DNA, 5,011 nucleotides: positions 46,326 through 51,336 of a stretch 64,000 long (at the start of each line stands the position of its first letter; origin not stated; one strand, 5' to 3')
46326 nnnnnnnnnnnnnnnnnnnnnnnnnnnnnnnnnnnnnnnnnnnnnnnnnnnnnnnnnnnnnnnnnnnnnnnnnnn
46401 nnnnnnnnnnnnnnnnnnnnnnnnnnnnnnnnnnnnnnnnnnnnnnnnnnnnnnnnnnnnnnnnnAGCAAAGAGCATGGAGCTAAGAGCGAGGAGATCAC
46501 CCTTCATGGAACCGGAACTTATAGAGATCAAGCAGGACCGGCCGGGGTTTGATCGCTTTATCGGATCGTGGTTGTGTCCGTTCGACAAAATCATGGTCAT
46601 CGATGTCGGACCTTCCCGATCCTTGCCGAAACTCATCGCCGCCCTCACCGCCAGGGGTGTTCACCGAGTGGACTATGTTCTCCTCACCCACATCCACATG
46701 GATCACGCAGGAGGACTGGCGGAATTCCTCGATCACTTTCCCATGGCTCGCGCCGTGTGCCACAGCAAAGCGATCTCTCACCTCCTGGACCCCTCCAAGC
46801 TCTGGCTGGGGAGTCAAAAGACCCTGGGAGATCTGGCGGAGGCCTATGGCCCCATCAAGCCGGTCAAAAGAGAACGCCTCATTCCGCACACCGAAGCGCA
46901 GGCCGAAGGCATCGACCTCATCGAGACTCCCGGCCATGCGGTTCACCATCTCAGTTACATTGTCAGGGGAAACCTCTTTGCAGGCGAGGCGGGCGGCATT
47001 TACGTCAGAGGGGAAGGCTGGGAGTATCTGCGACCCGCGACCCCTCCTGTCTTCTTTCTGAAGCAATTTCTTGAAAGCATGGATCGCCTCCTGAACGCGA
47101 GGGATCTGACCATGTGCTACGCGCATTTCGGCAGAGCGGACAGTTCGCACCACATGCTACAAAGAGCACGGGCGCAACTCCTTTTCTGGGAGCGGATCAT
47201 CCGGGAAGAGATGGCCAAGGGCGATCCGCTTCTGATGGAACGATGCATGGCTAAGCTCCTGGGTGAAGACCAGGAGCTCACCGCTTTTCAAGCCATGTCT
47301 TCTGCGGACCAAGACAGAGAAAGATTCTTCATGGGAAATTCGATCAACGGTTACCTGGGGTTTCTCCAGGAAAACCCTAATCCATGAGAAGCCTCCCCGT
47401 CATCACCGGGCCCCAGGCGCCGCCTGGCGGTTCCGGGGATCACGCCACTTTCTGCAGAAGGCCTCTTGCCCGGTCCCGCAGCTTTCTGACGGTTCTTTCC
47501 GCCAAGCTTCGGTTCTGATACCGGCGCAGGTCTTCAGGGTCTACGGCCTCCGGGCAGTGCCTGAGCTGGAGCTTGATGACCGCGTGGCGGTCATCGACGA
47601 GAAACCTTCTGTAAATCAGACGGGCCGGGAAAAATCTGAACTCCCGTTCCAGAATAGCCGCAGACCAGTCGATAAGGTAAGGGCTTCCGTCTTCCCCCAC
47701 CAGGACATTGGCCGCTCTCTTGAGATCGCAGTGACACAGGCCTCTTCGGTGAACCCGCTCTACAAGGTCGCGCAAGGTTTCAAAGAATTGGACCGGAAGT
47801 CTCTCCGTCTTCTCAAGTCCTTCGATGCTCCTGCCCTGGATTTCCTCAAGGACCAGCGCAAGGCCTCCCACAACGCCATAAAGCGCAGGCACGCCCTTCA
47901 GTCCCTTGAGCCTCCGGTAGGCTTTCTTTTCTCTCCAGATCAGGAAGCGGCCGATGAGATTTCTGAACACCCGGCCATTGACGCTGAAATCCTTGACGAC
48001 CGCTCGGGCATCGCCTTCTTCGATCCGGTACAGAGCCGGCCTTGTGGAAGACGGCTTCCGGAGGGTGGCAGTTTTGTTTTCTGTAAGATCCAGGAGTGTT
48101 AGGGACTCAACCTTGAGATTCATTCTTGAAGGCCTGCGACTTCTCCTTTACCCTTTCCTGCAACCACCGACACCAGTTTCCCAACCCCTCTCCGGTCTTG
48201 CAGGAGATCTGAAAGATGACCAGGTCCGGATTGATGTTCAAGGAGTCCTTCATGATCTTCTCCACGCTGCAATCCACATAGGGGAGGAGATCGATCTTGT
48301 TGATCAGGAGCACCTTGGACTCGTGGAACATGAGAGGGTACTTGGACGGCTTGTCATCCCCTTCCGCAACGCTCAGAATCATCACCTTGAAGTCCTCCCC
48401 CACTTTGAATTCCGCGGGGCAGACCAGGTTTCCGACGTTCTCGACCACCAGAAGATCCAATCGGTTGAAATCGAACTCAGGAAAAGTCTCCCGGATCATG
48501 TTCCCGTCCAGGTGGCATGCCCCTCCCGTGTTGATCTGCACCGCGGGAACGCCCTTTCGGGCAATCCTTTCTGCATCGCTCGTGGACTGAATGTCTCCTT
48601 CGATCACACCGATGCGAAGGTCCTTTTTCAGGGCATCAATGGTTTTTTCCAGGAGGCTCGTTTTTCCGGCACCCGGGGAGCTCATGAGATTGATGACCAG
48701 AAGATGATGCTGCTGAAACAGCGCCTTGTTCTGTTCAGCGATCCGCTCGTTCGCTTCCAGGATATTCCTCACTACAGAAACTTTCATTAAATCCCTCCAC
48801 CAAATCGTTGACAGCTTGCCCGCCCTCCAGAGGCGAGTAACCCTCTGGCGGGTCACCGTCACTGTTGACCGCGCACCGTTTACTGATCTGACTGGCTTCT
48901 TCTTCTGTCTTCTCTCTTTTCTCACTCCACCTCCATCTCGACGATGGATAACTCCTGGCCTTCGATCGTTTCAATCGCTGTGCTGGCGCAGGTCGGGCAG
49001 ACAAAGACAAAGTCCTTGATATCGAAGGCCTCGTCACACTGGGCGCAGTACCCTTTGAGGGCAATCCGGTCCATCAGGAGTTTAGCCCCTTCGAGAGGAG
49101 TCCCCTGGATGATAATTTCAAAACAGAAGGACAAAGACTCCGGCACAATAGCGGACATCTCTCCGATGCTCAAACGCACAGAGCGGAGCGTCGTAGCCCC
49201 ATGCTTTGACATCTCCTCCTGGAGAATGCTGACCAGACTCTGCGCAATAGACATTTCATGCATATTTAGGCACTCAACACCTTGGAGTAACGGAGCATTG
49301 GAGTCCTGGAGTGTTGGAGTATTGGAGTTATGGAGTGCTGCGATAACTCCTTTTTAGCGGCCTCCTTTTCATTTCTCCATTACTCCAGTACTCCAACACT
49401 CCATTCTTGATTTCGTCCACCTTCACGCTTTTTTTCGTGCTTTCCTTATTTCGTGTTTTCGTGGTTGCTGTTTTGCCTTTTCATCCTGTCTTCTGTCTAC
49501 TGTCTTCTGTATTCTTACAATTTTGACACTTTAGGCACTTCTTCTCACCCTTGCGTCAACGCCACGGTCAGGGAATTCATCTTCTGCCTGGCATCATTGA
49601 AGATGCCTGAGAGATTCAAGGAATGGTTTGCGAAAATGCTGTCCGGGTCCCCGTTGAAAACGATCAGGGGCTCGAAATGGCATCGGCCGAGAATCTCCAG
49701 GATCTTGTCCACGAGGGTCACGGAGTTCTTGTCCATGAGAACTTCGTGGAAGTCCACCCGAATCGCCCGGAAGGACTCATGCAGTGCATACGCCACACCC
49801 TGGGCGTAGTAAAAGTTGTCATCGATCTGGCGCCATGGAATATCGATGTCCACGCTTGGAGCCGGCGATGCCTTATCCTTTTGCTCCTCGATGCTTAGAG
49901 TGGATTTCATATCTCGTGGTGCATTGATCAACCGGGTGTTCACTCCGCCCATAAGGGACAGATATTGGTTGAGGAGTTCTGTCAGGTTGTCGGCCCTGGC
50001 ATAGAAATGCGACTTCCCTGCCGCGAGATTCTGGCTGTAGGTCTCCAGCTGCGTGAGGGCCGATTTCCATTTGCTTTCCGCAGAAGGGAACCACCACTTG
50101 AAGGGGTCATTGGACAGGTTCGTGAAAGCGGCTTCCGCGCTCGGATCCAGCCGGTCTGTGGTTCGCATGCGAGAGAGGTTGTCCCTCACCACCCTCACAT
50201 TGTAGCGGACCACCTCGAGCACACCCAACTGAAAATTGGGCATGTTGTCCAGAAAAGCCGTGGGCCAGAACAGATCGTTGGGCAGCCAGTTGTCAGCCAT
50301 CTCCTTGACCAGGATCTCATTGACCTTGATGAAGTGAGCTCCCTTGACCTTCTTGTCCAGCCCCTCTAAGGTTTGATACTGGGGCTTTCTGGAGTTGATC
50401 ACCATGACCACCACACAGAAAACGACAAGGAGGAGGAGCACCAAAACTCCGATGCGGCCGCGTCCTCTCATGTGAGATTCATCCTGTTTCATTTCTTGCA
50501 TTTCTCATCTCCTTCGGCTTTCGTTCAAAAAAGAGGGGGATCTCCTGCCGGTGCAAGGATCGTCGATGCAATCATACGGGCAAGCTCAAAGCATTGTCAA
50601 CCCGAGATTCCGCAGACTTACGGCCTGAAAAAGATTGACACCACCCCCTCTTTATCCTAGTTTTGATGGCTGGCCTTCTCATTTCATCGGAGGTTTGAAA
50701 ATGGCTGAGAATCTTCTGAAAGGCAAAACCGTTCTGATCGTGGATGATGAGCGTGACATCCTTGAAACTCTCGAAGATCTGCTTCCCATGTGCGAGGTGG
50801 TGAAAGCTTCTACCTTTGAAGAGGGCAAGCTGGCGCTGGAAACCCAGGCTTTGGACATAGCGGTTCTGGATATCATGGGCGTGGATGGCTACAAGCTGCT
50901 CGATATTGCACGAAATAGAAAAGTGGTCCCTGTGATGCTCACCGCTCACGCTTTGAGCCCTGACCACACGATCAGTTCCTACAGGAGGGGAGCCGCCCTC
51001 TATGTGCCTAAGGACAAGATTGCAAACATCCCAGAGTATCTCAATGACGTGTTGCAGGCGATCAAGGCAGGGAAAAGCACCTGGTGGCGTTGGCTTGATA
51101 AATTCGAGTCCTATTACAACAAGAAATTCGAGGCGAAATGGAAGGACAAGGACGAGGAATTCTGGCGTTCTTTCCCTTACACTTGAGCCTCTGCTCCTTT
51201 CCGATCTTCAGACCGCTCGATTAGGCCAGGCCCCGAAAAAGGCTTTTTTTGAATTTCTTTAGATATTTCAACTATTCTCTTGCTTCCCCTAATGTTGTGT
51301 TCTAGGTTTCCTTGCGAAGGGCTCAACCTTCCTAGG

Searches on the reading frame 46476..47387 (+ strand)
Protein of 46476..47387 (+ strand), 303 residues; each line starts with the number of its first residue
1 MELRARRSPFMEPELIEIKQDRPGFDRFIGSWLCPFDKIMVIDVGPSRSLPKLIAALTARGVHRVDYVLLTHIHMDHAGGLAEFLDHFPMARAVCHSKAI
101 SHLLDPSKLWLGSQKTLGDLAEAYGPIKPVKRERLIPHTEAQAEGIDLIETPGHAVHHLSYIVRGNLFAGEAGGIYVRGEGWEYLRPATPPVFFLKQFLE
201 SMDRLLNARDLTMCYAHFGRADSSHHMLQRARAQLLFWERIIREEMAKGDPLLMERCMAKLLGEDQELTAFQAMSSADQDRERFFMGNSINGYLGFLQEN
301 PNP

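Call 82: search_protein_families(library=pfam, proteins=[window:46476-47387:+], max_evalue=0.01)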
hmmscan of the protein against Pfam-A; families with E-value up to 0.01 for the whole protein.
window:46476-47387:+ (303 aa): 2 families
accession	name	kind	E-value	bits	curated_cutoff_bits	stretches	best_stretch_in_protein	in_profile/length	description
PF00753.33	Lactamase_B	-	2.9e-18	66.9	22.7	1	38-217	16-196/196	Metallo-beta-lactamase superfamily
PF12706.13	Lactamase_B_2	-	2.2e-05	24.6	27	1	42-103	5-70/200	Beta-lactamase superfamily domain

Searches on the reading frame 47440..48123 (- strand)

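Call 82: search_protein_families(library=pfam, proteins=[window:47440-48123:-], max_evalue=0.01)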
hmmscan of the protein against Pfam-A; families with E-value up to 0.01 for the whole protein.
window:47440-48123:- (227 aa): 3 families
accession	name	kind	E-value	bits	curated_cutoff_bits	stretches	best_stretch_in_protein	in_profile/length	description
PF01163.29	RIO1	-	3.9e-06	27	22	1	62-157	55-152/187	RIO domain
PF00069.31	Pkinase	-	0.0021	17.9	31.7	1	87-156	72-145/263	Protein kinase domain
PF01636.29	APH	-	0.0042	17.3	23.2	1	104-154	145-195/239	Phosphotransferase enzyme family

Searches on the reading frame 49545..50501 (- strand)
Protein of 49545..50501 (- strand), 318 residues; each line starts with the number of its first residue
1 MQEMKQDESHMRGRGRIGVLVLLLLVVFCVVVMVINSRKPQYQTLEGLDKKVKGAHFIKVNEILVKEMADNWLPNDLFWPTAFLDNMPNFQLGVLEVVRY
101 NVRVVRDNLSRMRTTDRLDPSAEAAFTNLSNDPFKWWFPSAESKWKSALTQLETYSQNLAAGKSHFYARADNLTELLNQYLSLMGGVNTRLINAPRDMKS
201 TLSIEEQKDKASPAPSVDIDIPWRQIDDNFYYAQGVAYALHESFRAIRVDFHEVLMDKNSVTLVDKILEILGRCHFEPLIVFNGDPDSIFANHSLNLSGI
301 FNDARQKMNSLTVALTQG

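Call 3: search_protein_families(library=pfam, proteins=[window:49545-50501:-], max_evalue=0.1)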
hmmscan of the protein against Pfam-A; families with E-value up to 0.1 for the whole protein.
window:49545-50501:- (318 aa): 2 families
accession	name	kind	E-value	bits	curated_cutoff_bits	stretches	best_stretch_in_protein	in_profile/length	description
PF10095.14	DUF2333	-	3.4e-48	164.7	22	1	51-317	56-329/330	Uncharacterized protein conserved in bacteria (DUF2333)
PF07889.17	DUF1664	-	0.089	13.3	34.6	0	149-201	47-99/124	Protein of unknown function (DUF1664)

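Call 4: search_protein_families(library=ncbifam, proteins=[window:49545-50501:-], max_evalue=0.1)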
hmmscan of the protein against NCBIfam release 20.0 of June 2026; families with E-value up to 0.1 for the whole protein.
window:49545-50501:- (318 aa): 0 families

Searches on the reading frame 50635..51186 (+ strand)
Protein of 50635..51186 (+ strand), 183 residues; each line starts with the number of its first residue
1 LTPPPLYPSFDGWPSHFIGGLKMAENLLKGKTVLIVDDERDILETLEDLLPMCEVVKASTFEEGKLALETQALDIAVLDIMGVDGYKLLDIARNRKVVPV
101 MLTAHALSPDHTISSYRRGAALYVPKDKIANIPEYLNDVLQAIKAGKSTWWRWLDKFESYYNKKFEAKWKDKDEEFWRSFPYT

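Call 3: search_protein_families(library=pfam, proteins=[window:50635-51186:+], max_evalue=0.1)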
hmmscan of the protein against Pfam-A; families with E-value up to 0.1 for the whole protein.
window:50635-51186:+ (183 aa): 2 families
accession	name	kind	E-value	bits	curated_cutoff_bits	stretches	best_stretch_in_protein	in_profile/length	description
PF00072.30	Response_reg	-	8.7e-09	36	30.2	1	33-127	1-100/111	Response regulator receiver domain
PF02254.24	TrkA_N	-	0.048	14.4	23.8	0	20-64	10-53/116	TrkA-N domain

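Call 4: search_protein_families(library=ncbifam, proteins=[window:50635-51186:+], max_evalue=0.1)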
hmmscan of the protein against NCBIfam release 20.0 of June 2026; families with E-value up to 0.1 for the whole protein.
window:50635-51186:+ (183 aa): 31 families (the best 25 are shown)
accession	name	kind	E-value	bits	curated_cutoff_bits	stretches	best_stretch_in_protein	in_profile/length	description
NF033117.2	vanR_ACDEGLN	exception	3e-08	33.5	350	1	33-126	1-98/226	VanR-ABDEGLN family response regulator transcription factor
NF000403.1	vanR-C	exception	1.8e-07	30.9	480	1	32-126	4-102/231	vancomycin resistance response regulator transcription factor VanR-C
NF008176.1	PRK10923.1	equivalog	5.2e-07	28.6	620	1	32-127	5-105/469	nitrogen regulation protein NR(I)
NF053854.1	RespRegPhoBBctds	equivalog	1e-05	25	270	1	33-127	1-101/225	two-component system response regulator PhoB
NF033120.0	vanR_FM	exception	1.4e-05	24.9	460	1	30-123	3-100/231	vancomycin resistance response regulator transcription factor, VanR-F/VanR-M family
NF045944.1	ResRegRpaBCyano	equivalog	2e-05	24.1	330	1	34-126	1-97/229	response regulator transcription factor RpaB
NF012227.0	AdeR_RR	equivalog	3.2e-05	23.5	340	1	29-126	10-111/239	efflux system response regulator transcription factor AdeR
NF008199.0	PRK10955.1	equivalog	3.8e-05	23.7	341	1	32-127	3-101/232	envelope stress response regulator transcription factor CpxR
NF051870.1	NAssimRespRegNtrX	equivalog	3.8e-05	22.7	600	1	32-126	3-104/452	nitrogen assimilation response regulator NtrX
NF040689.1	MtrAB_MtrA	equivalog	4.4e-05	22.9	300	1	33-126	1-98/219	MtrAB system response regulator MtrA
NF053512.1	nitric_RR_NosR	exception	6.5e-05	22.1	400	1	33-106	1-80/422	response regulator c-di-GMP phosphodiesterase, NosR family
NF000404.1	vanR-D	exception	8.5e-05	22.2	500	1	32-110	4-87/232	vancomycin resistance response regulator transcription factor VanR-D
TIGR02154.1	PhoB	equivalog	0.00014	21.3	296.2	1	31-126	3-105/226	phosphate regulon transcriptional regulator PhoB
NF000401.1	vanR-A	exception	0.00016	21.2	500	1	32-126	4-102/231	vancomycin resistance response regulator transcription factor VanR-A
NF041733.1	resp_reg_CseB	equivalog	0.00054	19.4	350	1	32-126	2-100/228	two-component system response regulator CseB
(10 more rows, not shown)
